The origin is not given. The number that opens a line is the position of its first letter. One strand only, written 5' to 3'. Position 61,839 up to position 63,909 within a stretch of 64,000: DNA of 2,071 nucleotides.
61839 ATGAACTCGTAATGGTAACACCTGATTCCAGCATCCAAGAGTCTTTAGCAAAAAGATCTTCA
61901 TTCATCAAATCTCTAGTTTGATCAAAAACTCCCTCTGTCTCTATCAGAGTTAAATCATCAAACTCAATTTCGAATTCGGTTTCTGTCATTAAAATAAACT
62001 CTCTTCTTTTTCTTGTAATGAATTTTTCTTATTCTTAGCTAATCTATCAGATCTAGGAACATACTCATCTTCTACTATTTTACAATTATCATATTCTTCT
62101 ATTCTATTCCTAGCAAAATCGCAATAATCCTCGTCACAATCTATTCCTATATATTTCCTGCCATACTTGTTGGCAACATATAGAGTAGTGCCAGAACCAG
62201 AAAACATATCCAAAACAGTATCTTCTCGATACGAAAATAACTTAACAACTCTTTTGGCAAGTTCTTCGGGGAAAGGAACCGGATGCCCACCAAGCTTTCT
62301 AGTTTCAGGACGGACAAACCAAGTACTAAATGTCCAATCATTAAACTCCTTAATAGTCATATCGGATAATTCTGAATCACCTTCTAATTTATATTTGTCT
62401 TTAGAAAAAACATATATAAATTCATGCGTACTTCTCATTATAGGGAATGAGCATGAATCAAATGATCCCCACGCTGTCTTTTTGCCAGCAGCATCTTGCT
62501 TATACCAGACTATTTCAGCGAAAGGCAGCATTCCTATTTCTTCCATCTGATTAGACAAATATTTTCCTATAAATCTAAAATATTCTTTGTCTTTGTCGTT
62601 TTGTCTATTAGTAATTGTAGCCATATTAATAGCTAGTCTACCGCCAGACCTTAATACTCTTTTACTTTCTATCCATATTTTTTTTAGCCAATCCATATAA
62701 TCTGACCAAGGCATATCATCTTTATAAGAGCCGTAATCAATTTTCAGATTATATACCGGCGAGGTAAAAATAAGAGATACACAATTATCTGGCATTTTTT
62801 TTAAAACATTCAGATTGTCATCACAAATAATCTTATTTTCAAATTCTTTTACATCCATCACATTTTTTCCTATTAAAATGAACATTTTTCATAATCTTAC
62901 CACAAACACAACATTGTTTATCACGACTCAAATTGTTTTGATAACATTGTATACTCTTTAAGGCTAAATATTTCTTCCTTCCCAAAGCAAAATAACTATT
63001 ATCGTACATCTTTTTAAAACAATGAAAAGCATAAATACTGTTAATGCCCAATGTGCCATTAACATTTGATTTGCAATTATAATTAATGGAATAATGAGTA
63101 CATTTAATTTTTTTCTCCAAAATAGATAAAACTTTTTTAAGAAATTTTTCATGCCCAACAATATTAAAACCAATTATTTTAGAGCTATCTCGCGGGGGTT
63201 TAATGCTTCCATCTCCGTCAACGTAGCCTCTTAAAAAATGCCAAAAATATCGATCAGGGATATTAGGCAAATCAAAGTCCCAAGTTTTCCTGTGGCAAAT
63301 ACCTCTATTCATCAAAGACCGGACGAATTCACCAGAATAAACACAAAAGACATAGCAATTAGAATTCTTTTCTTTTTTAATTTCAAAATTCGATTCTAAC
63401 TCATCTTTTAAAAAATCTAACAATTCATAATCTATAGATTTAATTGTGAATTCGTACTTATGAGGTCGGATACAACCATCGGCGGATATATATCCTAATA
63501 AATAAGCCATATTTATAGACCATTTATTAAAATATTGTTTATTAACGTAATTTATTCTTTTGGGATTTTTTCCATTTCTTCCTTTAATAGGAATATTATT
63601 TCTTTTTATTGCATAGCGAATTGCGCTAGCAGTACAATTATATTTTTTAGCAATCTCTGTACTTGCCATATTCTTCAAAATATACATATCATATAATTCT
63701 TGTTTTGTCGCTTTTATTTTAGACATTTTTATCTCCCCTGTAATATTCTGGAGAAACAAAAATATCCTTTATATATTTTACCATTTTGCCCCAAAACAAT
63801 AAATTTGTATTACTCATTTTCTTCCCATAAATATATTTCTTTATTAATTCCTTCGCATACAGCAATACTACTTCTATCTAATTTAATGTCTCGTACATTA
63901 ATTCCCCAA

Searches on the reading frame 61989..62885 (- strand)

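Call 38: search_protein_families(library=pfam, proteins=[window:61989-62885:-], max_evalue=0.01)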
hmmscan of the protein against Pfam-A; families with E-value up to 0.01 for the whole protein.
window:61989-62885:- (298 aa): 4 families
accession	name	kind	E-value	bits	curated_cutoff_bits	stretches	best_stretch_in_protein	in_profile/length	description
PF01555.25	N6_N4_Mtase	-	2.4e-40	139.3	26.7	1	36-258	1-219/221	DNA methylase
PF13847.12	Methyltransf_31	-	5.1e-05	23.4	27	1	222-270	5-58/145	Methyltransferase domain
PF13649.12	Methyltransf_25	-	0.00035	21.6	27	1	224-272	1-52/97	Methyltransferase domain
PF08241.18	Methyltransf_11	-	0.0015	19.6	21.2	0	225-270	1-46/95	Methyltransferase domain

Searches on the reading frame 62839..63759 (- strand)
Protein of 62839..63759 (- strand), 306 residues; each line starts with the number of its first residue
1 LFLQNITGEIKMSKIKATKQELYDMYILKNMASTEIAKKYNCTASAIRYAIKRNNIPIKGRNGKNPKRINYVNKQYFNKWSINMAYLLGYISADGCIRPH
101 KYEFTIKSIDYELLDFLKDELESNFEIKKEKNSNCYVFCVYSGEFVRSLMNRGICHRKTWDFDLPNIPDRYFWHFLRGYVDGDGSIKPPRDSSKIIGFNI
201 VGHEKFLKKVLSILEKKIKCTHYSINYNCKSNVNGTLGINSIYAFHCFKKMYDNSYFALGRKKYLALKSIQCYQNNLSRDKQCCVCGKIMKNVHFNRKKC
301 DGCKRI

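Call 38: search_protein_families(library=pfam, proteins=[window:62839-63759:-], max_evalue=0.01)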
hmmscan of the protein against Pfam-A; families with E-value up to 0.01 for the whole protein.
window:62839-63759:- (306 aa): 1 family
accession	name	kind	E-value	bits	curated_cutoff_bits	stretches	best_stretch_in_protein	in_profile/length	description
PF14528.11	LAGLIDADG_3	-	7.5e-10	39.4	22.5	1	83-130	3-51/82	LAGLIDADG-like domain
